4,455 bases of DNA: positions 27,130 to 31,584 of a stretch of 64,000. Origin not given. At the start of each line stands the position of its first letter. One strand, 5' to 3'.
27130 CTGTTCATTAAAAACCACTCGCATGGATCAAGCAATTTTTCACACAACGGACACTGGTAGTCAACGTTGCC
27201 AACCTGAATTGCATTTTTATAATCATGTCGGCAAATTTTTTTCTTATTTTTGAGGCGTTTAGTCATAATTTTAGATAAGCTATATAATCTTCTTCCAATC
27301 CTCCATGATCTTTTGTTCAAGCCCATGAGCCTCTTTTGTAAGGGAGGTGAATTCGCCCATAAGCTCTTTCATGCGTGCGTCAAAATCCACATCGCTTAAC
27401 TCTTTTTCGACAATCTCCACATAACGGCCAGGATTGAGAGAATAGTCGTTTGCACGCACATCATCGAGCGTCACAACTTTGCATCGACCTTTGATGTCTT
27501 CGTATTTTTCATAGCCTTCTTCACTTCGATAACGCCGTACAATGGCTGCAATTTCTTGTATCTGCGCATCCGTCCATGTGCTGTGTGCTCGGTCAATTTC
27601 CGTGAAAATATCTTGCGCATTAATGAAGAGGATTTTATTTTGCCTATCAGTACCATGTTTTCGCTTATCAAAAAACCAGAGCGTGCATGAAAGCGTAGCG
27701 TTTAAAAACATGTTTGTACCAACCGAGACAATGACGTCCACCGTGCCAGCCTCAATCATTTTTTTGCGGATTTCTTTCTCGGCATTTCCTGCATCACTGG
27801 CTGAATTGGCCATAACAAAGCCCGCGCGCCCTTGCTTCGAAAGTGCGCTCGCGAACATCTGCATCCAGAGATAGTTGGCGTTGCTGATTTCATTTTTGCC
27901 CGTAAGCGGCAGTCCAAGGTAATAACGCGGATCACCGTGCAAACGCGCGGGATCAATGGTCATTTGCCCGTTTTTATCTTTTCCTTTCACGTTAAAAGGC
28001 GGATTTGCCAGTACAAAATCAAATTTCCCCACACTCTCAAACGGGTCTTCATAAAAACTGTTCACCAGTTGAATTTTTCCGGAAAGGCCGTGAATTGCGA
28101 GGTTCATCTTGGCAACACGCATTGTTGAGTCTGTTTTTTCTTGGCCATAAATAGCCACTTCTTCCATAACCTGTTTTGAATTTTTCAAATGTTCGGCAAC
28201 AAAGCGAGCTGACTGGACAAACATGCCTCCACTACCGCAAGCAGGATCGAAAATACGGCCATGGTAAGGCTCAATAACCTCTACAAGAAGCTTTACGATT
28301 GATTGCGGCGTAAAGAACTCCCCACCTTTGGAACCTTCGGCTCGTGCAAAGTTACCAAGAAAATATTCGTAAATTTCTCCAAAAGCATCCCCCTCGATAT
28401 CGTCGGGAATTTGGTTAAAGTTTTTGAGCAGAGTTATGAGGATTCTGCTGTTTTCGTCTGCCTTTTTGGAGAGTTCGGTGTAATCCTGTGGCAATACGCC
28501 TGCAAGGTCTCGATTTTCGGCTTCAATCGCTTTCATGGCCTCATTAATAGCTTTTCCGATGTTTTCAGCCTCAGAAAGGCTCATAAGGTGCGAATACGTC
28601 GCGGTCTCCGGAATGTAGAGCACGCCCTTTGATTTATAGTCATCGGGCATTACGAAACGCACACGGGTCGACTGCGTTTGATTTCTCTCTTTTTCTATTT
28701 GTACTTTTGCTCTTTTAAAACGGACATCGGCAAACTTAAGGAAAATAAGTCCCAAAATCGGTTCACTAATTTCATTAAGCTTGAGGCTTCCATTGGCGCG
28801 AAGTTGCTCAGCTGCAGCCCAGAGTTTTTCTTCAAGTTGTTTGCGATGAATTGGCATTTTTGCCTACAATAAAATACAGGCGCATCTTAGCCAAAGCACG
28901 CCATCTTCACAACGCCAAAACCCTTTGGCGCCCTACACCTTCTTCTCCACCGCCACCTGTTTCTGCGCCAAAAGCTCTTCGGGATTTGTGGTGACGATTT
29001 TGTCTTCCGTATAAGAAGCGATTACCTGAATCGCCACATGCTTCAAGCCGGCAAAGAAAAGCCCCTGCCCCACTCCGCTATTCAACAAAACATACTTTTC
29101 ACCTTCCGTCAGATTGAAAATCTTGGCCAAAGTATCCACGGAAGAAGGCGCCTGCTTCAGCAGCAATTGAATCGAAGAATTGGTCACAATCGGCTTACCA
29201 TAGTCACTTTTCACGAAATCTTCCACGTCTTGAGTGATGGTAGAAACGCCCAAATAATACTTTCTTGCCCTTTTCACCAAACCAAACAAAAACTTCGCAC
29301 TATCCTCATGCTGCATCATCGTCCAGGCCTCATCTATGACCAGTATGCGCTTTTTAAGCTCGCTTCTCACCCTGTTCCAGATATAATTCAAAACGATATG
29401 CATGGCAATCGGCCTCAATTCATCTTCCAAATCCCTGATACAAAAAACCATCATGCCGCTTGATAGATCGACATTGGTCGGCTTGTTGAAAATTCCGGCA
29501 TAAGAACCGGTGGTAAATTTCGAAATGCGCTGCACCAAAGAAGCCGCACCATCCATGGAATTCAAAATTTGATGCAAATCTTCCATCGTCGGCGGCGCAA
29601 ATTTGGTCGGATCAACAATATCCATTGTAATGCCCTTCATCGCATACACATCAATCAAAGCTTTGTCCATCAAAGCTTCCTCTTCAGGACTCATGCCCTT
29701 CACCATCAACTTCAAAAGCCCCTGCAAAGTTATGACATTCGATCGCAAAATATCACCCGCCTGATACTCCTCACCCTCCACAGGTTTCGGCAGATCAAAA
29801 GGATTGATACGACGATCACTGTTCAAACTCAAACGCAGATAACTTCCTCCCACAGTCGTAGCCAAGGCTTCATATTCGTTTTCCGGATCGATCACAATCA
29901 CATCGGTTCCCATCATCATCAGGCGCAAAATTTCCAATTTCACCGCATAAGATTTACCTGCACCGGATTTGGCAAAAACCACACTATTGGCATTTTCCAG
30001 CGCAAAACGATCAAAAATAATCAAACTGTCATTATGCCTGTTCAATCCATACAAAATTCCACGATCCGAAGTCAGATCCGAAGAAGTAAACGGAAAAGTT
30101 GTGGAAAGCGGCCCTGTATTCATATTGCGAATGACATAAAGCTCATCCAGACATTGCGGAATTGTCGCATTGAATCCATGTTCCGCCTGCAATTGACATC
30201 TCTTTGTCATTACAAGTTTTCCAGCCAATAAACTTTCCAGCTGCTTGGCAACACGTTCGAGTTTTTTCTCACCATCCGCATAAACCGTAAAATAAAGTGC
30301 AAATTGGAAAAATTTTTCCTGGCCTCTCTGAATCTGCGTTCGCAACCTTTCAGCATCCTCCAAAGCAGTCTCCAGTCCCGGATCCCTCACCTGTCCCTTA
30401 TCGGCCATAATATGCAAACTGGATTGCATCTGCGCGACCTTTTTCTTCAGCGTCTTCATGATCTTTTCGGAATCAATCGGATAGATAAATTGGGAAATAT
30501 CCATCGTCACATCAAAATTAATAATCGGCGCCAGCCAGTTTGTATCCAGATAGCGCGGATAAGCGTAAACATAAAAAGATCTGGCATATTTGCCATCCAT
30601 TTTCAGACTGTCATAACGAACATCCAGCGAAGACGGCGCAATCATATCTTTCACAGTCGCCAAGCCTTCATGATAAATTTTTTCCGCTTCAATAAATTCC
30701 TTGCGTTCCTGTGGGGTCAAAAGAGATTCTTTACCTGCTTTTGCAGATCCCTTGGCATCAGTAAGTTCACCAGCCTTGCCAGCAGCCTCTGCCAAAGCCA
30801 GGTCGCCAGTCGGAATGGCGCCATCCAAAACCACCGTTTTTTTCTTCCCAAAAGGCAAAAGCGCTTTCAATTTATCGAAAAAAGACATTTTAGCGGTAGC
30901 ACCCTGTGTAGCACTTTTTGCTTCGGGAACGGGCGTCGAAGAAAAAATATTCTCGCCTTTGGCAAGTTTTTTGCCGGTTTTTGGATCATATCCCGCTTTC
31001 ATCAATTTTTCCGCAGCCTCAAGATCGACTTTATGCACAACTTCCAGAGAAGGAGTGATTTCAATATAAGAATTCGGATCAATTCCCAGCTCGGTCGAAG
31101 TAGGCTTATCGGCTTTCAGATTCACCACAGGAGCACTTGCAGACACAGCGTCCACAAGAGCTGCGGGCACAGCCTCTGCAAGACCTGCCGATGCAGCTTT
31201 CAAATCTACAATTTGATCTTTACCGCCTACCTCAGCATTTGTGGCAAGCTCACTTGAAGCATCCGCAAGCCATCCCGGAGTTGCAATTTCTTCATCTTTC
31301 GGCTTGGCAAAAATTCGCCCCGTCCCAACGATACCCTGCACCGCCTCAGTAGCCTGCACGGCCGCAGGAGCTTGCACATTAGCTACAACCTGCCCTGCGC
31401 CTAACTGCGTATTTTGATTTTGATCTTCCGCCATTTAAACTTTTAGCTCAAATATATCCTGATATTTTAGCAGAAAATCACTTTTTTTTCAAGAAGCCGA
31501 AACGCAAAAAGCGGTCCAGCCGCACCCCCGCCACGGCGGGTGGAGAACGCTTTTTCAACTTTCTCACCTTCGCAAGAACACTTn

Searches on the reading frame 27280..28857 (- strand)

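Call 9: search_protein_families(library=padloc, proteins=[window:27280-28857:-], max_evalue=0.01)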
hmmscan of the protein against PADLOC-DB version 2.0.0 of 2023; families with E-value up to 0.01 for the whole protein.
window:27280-28857:- (525 aa): 40 families (the best 25 are shown)
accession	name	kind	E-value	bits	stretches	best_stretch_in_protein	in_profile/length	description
PDLC03035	MTase_I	-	1.2e-190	633.3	2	4-447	6-435/653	Type I methyltransferase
PDLC03019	MTase_I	-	2.6e-101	338.4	1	8-517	8-495/932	Type I methyltransferase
PDLC03240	MTase_II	-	2.9e-79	265.2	1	7-520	7-506/511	Type II methyltransferase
PDLC03031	MTase_I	-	6.2e-71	237.7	1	1-489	1-494/834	Type I methyltransferase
PDLC03022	MTase_I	-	1.1e-59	200.6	1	4-496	2-489/857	Type I methyltransferase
PDLC03027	MTase_I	-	3.4e-53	179.3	1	76-488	49-445/810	Type I methyltransferase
PDLC03021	MTase_I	-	5.9e-52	175.1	1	18-515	13-487/491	Type I methyltransferase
PDLC03029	MTase_I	-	1.4e-47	160.5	1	6-467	7-465/661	Type I methyltransferase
PDLC03038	MTase_I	-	9.4e-47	157.4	1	3-507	4-479/896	Type I methyltransferase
PDLC03039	MTase_I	-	4.8e-45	151.9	1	3-451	2-429/708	Type I methyltransferase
PDLC03026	MTase_I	-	7.3e-42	142.1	1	5-479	3-438/487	Type I methyltransferase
PDLC03033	MTase_I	-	4.6e-40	136.1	1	126-524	148-538/541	Type I methyltransferase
PDLC04134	mad2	-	6.8e-39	132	1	3-444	136-488/492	mads_2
PDLC03028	MTase_I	-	5.4e-38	128.7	1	5-482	726-1192/1236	Type I methyltransferase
PDLC03032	MTase_I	-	8.3e-31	104.8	1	76-491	49-451/1001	Type I methyltransferase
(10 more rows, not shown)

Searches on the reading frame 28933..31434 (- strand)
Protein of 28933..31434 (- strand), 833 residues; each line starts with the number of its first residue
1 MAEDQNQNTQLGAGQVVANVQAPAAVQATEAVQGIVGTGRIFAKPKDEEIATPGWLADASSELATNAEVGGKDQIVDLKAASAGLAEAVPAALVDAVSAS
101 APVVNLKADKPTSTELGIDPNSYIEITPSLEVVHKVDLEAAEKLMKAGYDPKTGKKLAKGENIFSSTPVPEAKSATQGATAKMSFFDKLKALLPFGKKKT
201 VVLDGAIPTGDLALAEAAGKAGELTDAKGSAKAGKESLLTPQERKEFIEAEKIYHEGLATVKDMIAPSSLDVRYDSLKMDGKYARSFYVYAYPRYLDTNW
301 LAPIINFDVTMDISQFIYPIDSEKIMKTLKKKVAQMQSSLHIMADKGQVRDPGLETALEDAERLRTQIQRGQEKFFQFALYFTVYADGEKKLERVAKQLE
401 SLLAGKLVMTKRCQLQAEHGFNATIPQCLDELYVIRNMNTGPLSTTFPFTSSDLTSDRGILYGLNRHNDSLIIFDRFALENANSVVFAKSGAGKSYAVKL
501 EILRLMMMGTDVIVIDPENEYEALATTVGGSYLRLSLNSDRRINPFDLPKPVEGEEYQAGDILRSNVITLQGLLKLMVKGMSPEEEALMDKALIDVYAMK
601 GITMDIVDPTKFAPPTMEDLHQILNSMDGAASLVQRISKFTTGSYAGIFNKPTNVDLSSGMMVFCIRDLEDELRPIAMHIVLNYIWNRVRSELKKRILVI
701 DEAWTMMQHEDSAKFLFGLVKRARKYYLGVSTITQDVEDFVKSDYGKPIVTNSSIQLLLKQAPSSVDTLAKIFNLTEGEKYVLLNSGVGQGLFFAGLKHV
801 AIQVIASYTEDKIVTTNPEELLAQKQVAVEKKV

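Call 59: search_protein_families(library=pfam, proteins=[window:28933-31434:-], max_evalue=0.001)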
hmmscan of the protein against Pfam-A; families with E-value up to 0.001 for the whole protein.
window:28933-31434:- (833 aa): 4 families
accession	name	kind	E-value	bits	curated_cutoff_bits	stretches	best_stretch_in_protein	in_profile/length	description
PF19044.6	P-loop_TraG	-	2.8e-24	86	25.8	1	478-785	26-344/413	TraG P-loop domain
PF12846.13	AAA_10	-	2.5e-10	40.4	27.5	1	481-524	21-64/362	AAA-like domain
PF01935.23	DUF87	-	3.6e-08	34.2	23.2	1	486-547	28-69/220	Helicase HerA, central domain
PF11130.14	TraC_F_IV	-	0.00036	20.1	28.1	1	352-410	299-357/375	TraC protein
